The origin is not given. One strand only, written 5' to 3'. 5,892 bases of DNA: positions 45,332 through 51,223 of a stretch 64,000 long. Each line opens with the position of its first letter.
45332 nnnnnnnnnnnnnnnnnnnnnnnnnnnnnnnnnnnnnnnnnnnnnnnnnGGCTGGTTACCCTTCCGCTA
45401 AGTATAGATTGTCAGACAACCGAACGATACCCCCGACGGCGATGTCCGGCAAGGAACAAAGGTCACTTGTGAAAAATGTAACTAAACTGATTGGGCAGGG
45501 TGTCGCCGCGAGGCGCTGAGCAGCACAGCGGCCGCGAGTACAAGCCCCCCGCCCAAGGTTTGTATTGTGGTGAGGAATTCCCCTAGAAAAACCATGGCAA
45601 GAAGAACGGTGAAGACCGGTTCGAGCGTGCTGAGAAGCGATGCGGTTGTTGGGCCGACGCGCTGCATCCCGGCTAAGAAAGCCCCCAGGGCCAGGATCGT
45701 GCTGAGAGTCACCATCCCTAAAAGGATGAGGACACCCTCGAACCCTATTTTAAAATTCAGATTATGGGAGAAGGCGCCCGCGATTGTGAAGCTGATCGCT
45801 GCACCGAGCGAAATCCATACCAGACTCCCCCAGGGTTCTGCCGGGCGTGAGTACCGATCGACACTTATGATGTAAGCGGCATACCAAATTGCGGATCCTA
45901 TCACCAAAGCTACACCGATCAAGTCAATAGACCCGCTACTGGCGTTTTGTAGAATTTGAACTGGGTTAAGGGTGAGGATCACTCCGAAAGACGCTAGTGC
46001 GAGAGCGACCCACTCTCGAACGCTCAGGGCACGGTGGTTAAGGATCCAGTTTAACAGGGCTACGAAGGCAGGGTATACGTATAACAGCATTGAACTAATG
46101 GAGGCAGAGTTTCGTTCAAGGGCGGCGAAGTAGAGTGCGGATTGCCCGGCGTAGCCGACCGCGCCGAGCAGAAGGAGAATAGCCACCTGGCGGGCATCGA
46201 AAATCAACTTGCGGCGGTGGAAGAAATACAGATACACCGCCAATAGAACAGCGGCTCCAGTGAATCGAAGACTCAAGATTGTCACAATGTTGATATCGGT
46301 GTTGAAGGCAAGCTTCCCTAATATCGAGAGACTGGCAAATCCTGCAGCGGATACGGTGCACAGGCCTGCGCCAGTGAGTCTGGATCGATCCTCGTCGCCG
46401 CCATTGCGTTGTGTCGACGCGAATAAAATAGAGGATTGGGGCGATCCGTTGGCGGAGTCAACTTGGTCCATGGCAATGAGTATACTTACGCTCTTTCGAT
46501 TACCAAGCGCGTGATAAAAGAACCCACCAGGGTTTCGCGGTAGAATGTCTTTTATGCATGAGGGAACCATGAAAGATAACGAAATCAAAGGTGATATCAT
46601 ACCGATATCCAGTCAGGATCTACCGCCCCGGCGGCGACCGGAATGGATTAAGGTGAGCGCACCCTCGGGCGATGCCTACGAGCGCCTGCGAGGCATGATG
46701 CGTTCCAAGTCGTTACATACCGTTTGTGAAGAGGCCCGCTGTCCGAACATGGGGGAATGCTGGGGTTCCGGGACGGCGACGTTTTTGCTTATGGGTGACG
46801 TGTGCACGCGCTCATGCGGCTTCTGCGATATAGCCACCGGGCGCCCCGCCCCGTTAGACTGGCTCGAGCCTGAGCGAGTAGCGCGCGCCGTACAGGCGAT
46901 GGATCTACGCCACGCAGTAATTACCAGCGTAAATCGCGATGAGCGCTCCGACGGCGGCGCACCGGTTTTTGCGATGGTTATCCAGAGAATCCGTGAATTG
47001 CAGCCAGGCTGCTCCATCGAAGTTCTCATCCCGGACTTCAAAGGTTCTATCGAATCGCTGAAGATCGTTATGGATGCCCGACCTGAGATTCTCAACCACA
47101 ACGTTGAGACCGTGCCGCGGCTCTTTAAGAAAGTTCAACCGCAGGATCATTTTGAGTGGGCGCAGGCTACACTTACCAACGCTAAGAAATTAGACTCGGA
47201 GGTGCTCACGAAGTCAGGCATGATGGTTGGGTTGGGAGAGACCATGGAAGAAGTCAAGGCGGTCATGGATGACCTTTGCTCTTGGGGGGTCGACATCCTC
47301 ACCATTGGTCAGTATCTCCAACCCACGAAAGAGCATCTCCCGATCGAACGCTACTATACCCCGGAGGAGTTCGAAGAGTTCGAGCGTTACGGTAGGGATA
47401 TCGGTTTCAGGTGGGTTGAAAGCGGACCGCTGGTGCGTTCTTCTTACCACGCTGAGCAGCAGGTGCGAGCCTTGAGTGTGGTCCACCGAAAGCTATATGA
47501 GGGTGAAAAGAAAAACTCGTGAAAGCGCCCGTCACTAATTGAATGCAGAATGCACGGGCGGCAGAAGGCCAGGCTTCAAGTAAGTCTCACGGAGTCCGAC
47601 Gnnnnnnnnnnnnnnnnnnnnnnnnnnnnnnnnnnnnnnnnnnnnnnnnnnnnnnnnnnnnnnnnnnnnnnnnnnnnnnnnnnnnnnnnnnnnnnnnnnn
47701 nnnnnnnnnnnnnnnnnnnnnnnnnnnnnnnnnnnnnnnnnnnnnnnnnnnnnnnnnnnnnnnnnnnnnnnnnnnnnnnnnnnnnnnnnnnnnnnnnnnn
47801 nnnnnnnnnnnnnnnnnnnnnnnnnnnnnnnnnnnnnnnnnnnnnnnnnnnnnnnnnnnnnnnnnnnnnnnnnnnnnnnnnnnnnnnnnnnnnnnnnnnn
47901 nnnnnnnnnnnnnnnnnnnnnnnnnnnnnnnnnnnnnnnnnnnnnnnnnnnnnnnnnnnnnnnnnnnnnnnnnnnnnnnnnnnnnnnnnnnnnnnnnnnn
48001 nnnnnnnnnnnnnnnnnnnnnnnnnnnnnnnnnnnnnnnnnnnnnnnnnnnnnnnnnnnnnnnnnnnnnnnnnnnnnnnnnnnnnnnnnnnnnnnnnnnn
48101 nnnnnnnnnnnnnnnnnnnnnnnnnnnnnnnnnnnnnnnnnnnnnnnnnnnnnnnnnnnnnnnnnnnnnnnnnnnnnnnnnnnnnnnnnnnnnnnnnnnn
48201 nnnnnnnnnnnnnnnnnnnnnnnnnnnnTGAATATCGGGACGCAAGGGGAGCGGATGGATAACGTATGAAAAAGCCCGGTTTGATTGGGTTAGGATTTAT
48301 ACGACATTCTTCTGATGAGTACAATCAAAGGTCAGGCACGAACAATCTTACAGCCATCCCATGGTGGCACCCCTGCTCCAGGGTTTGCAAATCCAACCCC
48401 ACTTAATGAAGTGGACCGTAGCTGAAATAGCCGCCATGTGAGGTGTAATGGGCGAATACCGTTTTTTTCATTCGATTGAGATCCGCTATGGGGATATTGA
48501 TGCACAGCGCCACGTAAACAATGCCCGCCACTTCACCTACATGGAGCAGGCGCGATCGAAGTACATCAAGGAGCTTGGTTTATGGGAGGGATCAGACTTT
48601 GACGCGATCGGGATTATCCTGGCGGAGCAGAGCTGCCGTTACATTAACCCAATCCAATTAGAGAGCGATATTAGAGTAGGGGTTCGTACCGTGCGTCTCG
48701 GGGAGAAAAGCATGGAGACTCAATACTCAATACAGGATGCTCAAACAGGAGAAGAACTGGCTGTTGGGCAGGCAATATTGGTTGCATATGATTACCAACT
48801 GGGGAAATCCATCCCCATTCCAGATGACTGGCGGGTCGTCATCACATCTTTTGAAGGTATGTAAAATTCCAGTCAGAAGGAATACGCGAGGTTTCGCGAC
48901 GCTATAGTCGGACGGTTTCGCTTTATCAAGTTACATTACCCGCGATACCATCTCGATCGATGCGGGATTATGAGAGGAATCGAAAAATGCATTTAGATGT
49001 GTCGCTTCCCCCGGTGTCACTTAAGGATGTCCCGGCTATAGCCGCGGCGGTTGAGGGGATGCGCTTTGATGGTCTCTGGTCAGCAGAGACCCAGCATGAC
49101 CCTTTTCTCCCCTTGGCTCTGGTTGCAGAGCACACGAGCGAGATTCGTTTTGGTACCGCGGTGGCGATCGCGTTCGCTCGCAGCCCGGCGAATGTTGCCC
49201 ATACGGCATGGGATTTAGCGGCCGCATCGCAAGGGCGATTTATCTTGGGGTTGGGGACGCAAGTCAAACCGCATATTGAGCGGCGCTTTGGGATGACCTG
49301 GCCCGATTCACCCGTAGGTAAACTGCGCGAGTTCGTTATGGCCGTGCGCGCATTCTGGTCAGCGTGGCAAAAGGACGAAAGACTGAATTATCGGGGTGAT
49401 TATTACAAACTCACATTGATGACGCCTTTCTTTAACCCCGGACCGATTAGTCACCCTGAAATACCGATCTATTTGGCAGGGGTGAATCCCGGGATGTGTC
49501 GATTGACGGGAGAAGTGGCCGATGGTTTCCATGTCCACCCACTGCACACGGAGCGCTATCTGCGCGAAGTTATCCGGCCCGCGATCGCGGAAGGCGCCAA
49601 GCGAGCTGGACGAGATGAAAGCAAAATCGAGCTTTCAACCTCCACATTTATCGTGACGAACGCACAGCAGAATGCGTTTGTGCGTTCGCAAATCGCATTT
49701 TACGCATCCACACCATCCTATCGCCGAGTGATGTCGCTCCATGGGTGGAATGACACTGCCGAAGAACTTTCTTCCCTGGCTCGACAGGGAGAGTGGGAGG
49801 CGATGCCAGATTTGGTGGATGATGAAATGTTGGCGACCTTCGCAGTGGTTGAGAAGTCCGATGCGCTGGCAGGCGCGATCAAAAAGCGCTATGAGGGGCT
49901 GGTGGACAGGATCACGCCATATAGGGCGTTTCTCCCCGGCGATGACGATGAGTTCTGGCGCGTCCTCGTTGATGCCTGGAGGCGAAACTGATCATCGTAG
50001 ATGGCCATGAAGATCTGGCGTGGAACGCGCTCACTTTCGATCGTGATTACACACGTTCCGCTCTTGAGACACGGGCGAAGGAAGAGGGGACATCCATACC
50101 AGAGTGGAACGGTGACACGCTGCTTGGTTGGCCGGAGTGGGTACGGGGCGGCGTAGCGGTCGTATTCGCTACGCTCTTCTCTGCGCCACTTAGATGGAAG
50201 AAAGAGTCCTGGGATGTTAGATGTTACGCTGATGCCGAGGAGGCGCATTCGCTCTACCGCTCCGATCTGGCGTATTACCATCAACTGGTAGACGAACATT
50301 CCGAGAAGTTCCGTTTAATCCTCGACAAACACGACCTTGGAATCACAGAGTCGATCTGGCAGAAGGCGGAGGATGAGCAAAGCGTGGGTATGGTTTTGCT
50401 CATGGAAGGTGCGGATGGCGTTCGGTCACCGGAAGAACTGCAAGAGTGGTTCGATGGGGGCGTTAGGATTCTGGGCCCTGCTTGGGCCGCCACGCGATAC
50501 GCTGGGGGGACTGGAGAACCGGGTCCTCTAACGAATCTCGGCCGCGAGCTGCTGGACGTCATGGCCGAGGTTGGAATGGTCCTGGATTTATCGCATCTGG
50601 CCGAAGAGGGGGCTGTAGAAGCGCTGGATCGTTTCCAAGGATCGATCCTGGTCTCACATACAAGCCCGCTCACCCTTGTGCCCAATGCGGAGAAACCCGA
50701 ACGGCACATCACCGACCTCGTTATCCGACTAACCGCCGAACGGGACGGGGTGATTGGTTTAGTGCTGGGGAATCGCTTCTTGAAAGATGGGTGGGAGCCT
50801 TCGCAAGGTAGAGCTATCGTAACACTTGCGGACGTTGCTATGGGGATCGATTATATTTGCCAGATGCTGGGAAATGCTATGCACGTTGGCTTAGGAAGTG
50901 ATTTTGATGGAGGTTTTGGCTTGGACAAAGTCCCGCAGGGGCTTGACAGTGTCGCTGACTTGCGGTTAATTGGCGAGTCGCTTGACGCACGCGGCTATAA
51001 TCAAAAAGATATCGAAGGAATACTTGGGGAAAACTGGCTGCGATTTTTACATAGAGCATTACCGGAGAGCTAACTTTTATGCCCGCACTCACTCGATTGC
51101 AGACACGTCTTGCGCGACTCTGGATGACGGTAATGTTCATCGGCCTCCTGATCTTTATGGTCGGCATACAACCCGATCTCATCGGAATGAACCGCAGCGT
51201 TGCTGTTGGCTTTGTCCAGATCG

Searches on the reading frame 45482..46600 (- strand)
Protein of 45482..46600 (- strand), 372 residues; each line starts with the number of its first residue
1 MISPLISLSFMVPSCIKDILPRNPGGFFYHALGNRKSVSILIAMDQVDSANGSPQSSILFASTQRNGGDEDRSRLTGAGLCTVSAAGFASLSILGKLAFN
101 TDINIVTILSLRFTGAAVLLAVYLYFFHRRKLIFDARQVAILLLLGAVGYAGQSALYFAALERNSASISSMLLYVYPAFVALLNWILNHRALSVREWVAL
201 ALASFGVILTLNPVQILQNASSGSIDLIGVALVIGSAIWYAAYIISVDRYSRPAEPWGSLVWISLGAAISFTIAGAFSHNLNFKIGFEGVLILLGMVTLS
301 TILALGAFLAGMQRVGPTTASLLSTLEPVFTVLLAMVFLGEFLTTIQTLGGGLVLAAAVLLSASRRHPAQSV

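Call 76: search_protein_families(library=pfam, proteins=[window:45482-46600:-], max_evalue=0.00001)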
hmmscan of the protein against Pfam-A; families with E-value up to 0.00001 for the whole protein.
window:45482-46600:- (372 aa): 1 family
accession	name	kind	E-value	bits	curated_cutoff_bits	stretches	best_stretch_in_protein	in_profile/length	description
PF00892.27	EamA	-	3.5e-32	112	28.2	2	228-362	2-134/135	EamA-like transporter family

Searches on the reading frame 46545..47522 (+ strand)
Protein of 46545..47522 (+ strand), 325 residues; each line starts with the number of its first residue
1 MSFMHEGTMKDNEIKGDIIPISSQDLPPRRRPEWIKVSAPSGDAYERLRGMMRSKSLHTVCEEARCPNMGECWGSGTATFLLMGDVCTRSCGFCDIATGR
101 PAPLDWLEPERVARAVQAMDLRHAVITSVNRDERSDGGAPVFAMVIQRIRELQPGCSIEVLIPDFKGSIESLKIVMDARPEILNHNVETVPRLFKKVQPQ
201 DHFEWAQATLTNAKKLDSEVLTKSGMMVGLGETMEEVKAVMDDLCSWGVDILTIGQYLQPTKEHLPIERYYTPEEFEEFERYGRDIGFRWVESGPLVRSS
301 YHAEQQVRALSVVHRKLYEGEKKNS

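Call 76: search_protein_families(library=pfam, proteins=[window:46545-47522:+], max_evalue=0.00001)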
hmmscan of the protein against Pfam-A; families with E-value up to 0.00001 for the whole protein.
window:46545-47522:+ (325 aa): 2 families
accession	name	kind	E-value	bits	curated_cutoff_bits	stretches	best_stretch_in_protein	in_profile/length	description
PF04055.27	Radical_SAM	-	3.8e-18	66.7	29.5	1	83-244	3-166/166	Radical SAM superfamily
PF16881.10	LIAS_N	-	1.4e-10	42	27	1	29-66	59-96/96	N-terminal domain of lipoyl synthase of Radical_SAM family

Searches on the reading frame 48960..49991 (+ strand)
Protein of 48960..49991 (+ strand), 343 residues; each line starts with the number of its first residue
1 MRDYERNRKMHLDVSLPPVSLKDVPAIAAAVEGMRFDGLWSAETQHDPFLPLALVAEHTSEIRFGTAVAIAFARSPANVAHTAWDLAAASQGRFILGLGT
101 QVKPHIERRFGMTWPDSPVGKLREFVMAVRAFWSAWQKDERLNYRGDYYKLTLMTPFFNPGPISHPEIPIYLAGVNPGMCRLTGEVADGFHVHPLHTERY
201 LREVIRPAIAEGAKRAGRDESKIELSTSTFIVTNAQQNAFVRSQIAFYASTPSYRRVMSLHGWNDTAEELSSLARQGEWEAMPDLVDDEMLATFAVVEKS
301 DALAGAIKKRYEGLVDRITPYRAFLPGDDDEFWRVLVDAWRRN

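Call 76: search_protein_families(library=pfam, proteins=[window:48960-49991:+], max_evalue=0.00001)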
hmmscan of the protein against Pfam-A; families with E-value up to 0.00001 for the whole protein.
window:48960-49991:+ (343 aa): 1 family
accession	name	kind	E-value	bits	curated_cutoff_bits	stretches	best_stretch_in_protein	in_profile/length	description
PF00296.26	Bac_luciferase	-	3.7e-67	227.4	27.9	1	19-316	20-313/314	Luciferase-like monooxygenase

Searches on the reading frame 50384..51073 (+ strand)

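Call 76: search_protein_families(library=pfam, proteins=[window:50384-51073:+], max_evalue=0.00001)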
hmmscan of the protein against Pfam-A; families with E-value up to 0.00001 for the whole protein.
window:50384-51073:+ (229 aa): 1 family
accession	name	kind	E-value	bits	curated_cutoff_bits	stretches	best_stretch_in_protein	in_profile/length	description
PF01244.27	Peptidase_M19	-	3.8e-43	148.3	26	1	2-223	106-318/319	Membrane dipeptidase (Peptidase family M19)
